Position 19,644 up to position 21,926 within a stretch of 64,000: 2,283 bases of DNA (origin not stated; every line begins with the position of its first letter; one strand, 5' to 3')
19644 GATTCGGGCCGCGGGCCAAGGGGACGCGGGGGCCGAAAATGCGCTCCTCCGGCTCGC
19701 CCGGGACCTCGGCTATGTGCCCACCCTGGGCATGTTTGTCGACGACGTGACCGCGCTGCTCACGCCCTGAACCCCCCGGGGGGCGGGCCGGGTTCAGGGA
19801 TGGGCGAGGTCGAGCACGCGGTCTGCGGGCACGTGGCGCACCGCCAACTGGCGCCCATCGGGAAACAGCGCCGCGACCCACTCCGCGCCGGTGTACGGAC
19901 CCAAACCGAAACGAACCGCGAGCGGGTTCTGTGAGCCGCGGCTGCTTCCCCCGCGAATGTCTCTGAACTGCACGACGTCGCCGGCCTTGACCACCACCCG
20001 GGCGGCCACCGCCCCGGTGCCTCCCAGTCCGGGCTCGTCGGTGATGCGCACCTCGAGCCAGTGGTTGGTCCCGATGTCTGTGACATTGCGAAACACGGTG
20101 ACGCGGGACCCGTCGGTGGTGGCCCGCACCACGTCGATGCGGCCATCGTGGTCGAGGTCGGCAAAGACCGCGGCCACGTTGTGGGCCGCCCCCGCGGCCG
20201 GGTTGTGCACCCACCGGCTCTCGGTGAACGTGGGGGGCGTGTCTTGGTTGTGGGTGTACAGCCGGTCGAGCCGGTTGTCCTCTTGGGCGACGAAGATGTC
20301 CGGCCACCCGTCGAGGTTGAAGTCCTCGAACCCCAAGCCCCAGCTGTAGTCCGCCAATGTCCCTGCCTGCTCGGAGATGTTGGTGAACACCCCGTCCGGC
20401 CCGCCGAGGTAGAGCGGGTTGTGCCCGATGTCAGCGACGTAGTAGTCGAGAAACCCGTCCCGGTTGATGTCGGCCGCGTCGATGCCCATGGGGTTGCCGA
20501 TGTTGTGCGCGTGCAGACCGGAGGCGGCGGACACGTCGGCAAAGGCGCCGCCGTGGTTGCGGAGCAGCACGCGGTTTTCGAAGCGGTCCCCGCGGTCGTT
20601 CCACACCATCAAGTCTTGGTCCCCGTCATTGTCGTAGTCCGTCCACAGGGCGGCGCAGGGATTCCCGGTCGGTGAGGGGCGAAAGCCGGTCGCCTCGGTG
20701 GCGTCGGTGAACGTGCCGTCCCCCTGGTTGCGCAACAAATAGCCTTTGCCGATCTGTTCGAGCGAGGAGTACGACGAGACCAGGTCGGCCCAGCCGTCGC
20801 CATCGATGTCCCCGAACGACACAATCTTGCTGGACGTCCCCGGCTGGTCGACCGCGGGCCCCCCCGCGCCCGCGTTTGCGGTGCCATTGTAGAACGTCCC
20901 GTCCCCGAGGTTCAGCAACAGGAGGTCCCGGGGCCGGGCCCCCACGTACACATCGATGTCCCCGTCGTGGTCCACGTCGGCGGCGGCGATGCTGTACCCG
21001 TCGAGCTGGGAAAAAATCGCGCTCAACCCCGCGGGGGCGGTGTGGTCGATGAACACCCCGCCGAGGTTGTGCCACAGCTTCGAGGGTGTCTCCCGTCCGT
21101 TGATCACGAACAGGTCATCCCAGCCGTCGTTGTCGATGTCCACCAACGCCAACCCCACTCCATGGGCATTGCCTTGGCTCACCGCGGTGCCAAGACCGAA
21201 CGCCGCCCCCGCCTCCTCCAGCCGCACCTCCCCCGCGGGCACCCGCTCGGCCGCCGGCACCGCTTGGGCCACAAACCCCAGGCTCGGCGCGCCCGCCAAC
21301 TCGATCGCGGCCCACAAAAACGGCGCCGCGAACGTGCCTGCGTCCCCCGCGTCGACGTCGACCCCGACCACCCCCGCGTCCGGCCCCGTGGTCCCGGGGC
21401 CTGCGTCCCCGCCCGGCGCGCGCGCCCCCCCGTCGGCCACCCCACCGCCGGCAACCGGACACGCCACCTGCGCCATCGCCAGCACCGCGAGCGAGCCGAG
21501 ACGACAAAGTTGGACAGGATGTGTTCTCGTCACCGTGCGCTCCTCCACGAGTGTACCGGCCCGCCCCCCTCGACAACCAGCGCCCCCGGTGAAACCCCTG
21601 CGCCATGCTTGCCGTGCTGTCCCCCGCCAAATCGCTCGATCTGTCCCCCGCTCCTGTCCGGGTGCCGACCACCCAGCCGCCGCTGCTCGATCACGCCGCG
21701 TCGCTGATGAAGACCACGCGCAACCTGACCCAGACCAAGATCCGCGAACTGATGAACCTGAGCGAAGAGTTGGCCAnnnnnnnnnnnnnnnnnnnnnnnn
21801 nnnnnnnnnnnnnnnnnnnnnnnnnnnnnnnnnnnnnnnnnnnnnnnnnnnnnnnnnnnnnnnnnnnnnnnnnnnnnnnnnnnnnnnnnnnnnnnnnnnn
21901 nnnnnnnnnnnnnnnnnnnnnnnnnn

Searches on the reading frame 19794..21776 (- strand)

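Call 50: search_protein_families(library=pfam, proteins=[window:19794-21776:-], max_evalue=0.00001)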
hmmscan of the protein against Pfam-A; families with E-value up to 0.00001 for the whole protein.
window:19794-21776:- (660 aa): 3 families
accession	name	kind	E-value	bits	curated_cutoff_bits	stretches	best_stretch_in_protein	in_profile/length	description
PF13517.12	FG-GAP_3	-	4.1e-47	159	26.9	6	436-496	1-61/61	FG-GAP-like repeat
PF01839.29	FG-GAP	-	6.8e-16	58.2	22.1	0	206-230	2-26/37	FG-GAP repeat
PF07593.17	UnbV_ASPIC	-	1.7e-08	34.6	23.4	1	589-655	1-67/68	ASPIC and UnbV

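Call 54: search_protein_families(library=ncbifam, proteins=[window:19794-21776:-], max_evalue=0.01)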
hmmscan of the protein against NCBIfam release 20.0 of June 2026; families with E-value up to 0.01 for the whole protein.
window:19794-21776:- (660 aa): 2 families
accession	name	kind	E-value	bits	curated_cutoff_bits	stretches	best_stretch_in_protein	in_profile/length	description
NF047539.1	XAC2610_fam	domain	0.0034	17.8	35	0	482-501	2-21/89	XAC2610-related protein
NF005517.0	PRK07139.1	equivalog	0.0086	14.8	546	0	559-630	71-141/439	amidase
